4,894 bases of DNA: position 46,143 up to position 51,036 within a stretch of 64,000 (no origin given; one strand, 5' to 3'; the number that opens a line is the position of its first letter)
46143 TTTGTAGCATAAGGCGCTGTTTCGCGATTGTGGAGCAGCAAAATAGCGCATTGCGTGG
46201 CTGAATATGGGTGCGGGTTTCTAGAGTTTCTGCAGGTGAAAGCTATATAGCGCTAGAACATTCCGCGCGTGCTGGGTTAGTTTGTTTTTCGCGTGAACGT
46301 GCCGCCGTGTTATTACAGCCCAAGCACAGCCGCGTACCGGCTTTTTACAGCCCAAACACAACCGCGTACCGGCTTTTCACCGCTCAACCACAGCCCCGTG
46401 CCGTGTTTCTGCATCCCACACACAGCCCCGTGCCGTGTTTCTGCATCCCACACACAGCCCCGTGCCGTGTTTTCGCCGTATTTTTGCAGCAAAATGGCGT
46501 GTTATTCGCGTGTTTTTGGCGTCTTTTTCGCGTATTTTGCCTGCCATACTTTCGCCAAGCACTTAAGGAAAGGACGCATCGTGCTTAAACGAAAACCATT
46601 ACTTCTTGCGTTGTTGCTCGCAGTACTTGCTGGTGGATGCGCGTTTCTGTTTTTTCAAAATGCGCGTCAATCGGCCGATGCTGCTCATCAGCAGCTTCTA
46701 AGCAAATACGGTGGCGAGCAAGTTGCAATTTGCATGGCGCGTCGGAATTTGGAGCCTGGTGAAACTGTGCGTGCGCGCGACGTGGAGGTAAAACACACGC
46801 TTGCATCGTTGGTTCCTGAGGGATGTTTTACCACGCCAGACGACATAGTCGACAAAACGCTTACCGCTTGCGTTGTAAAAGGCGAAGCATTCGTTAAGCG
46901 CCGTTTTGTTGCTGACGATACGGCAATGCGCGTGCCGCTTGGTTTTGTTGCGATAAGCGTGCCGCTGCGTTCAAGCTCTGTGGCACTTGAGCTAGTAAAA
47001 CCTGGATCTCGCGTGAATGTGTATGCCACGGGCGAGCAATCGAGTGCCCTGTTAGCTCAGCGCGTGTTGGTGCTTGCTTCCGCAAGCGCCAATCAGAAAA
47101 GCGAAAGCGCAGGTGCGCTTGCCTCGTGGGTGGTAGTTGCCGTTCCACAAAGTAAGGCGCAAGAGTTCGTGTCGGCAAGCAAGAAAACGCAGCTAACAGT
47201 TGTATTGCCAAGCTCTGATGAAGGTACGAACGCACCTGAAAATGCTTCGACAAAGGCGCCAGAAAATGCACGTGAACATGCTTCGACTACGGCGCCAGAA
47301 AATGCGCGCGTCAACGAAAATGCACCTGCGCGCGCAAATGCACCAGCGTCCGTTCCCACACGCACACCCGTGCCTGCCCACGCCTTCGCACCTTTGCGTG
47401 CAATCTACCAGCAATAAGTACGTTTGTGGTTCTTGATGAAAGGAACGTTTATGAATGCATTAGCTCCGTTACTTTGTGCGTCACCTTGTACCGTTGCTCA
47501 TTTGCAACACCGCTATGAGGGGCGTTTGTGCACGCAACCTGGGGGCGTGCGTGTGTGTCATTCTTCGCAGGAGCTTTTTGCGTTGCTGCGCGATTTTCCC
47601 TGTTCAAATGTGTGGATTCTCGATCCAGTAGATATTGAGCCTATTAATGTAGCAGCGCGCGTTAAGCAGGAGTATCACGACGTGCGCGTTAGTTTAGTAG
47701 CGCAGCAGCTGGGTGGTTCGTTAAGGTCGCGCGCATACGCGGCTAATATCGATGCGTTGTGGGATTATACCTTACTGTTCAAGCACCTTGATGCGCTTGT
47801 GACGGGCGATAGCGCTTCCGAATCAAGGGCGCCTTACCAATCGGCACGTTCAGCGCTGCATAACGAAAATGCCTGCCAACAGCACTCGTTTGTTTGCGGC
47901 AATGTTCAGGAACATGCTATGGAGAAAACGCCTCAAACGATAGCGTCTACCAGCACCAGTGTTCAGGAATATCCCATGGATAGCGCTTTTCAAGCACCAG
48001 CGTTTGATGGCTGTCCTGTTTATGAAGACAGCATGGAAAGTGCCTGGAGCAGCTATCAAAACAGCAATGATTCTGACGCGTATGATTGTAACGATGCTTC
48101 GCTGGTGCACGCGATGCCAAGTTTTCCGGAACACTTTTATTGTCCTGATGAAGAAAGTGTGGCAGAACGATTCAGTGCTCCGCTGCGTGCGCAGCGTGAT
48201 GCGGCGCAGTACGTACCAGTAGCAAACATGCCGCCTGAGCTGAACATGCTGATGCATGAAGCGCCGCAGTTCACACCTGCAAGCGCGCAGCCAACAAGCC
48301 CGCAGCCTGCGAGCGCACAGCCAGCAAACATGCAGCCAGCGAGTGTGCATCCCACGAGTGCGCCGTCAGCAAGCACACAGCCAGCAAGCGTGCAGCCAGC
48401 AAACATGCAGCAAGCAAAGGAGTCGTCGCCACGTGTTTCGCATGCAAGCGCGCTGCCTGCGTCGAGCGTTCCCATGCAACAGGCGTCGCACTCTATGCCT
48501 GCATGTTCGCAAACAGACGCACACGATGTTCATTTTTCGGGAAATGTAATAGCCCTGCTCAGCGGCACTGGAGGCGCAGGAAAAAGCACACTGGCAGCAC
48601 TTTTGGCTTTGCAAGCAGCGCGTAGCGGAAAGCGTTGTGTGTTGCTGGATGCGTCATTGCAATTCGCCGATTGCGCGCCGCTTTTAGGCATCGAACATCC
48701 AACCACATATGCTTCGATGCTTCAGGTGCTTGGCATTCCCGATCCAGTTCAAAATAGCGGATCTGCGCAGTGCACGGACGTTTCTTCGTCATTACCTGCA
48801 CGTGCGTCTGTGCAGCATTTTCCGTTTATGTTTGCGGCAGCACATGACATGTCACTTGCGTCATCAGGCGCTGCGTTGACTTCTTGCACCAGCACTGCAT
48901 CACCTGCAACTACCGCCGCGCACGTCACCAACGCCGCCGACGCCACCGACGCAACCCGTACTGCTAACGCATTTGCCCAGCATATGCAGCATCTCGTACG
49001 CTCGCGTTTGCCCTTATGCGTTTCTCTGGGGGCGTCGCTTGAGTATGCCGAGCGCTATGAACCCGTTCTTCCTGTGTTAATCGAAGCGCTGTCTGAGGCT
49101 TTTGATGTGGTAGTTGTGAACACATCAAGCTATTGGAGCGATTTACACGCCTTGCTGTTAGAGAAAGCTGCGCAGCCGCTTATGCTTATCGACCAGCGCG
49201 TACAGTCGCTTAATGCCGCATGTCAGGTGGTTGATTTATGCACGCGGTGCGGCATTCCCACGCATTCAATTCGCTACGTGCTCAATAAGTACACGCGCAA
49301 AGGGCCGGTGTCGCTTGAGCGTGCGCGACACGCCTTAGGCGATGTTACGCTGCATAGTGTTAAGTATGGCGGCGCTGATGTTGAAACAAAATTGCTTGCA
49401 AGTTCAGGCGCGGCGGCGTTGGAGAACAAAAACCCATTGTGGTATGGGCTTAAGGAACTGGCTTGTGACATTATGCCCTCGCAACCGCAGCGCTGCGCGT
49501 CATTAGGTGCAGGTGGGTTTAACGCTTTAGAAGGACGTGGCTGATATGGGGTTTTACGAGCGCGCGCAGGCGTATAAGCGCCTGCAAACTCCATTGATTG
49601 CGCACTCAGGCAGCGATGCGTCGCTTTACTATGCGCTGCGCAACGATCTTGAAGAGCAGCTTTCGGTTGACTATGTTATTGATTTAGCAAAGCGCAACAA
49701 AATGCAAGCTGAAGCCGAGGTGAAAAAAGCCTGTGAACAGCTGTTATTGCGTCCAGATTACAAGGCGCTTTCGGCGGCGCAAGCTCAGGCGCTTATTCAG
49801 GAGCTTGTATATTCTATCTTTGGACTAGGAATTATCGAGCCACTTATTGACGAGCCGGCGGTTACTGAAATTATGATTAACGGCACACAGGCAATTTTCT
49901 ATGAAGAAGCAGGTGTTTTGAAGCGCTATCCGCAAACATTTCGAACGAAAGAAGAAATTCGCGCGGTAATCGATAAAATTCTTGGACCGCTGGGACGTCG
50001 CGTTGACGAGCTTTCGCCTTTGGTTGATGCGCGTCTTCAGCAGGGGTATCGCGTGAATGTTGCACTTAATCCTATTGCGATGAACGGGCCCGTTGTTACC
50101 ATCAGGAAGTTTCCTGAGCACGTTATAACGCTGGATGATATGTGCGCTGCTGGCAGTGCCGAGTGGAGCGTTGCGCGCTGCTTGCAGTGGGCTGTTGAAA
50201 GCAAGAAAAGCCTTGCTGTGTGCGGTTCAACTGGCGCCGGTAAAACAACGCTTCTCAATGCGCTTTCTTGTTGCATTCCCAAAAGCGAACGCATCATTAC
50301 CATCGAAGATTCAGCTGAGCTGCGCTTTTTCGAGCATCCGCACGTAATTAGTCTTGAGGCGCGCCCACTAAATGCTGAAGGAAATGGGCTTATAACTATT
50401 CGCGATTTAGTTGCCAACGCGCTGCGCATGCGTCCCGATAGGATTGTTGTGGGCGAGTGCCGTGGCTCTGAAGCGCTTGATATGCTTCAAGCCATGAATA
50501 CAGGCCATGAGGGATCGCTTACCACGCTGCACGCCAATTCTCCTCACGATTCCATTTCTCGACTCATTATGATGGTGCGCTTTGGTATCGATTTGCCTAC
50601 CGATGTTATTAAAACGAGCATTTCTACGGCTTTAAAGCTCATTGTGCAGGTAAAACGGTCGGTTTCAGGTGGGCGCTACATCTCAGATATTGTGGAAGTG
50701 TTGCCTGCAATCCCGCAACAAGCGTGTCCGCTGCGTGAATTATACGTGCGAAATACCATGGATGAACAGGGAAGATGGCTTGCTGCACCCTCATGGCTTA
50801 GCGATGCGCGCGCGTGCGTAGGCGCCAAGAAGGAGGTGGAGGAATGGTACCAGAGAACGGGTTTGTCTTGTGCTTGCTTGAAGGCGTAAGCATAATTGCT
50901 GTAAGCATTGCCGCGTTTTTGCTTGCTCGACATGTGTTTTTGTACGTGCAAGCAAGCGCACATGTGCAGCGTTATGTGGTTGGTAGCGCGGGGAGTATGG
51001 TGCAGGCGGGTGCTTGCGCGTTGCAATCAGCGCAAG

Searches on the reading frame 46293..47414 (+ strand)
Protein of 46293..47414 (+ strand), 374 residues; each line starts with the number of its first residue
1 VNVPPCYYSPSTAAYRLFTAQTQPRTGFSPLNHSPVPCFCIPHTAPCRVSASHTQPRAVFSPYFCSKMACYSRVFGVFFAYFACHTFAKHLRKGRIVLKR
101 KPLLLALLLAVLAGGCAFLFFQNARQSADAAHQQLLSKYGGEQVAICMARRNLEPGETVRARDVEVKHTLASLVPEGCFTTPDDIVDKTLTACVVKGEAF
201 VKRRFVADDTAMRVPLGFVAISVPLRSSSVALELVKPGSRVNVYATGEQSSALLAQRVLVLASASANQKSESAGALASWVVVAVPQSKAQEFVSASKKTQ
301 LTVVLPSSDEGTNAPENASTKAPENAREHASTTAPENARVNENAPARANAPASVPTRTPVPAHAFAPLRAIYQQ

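Call 14: search_protein_families(library=ncbifam, proteins=[window:46293-47414:+], max_evalue=0.00001)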
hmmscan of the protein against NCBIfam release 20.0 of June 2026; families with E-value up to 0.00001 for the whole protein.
window:46293-47414:+ (374 aa): 2 families
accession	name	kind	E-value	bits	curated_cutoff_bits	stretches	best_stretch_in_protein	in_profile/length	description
TIGR03177.1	pilus_cpaB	equivalog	3.4e-24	85.5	71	1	105-349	2-246/262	Flp pilus assembly protein CpaB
TIGR03170.1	flgA_cterm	equivalog_domain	2e-06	27.8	54.65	0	144-205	13-74/137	flagellar basal body P-ring formation chaperone FlgA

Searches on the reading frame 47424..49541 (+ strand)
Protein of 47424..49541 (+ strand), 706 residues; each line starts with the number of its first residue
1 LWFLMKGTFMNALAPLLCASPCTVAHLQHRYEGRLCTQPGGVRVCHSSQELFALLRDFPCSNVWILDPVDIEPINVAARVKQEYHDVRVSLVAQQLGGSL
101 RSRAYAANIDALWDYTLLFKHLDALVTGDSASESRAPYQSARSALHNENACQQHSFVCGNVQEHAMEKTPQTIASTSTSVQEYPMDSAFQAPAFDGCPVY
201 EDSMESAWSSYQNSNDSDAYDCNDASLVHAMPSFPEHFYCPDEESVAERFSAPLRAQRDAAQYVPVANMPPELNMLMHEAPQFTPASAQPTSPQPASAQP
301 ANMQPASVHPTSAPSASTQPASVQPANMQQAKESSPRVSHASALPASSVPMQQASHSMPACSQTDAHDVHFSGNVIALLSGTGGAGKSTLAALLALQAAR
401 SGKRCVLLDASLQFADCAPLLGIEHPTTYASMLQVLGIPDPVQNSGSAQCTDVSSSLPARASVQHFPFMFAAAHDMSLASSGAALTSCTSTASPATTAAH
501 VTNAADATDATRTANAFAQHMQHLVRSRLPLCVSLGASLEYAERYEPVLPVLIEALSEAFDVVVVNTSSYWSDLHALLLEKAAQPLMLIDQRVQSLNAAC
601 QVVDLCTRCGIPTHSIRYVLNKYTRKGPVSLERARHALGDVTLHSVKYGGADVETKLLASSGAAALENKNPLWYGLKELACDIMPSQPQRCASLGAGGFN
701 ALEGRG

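Call 14: search_protein_families(library=ncbifam, proteins=[window:47424-49541:+], max_evalue=0.00001)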
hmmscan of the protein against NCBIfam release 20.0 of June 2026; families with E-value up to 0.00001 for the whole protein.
window:47424-49541:+ (706 aa): 5 families
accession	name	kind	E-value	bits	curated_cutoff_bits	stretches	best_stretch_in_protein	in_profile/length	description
TIGR03815.1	CpaE_hom_Actino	equivalog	2.5e-13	49.9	154.45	1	368-486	106-217/340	septum site-determining protein Ssd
TIGR01969.1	minD_arch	subfamily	1.7e-08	34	201.75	1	375-426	2-53/251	cell division ATPase MinD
NF041136.1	MrpORP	equivalog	1.7e-07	30.8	450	1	374-427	6-59/365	iron-sulfur cluster carrier protein MrpORP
NF041546.1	ParA_partition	equivalog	2e-07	30.8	180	0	375-413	1-39/203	ParA family partition ATPase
TIGR01968.1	minD_bact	equivalog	5.2e-07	29.3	212.9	1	374-431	2-59/261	septum site-determining protein MinD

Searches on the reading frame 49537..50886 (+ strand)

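Call 14: search_protein_families(library=ncbifam, proteins=[window:49537-50886:+], max_evalue=0.00001)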
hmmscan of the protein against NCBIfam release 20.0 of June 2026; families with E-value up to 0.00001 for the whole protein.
window:49537-50886:+ (450 aa): 18 families
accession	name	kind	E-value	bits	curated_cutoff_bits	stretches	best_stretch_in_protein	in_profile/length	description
TIGR03819.1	heli_sec_ATPase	hypoth_equivalog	9.7e-90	301.2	373.15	1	59-385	13-338/340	TadA family conjugal transfer-associated ATPase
TIGR02788.1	VirB11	equivalog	4.2e-59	200.1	249.95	2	213-385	134-306/308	P-type DNA transfer ATPase VirB11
NF010475.0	PRK13900.1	equivalog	8e-56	189.5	389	2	212-386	149-323/333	type IV secretion system ATPase VirB11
TIGR02782.1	TrbB_P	equivalog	2.1e-53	181.6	304.55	1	102-388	16-293/303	P-type conjugative transfer ATPase TrbB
NF058587.1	archaellum_moto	equivalog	1.6e-48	165.8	550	1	57-344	107-394/527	archaellum flagellar ATPase motor FlaI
NF010469.0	PRK13894.1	subfamily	5.6e-47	160.6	508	1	102-388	29-307/320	conjugal transfer ATPase TrbB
NF010407.0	PRK13833.1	subfamily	7.8e-36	124.1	499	1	104-388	26-300/323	conjugal transfer protein TrbB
NF010425.0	PRK13851.1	equivalog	1.9e-35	122.4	461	2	215-371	154-311/344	type IV secretion system protein VirB11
NF053672.1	bindosome_BasE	exception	3e-32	112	1000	1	85-355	131-400/512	bindosome assembly system ATPase subunit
TIGR01420.1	pilT_fam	subfamily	8.5e-17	61.4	319.1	1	112-371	17-264/343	PilT/PilU family type 4a pilus ATPase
NF041000.1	ATPase_ComGA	equivalog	6.3e-15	54.9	300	1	220-347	124-246/267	competence type IV pilus ATPase ComGA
TIGR02525.1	plasmid_TraJ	equivalog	8.7e-13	48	368.3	1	228-348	154-274/372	plasmid transfer ATPase TraJ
NF007755.0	PRK10436.1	equivalog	2e-10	40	617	1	194-370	193-350/465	type II secretion system protein GspE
TIGR02533.1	type_II_gspE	equivalog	2.4e-10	39.7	630.25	1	222-346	242-359/486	type II secretion system ATPase GspE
TIGR02524.1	dot_icm_DotB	equivalog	1.2e-09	37.9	463.3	1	112-345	21-258/358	Dot/Icm type IV secretion system ATPase DotB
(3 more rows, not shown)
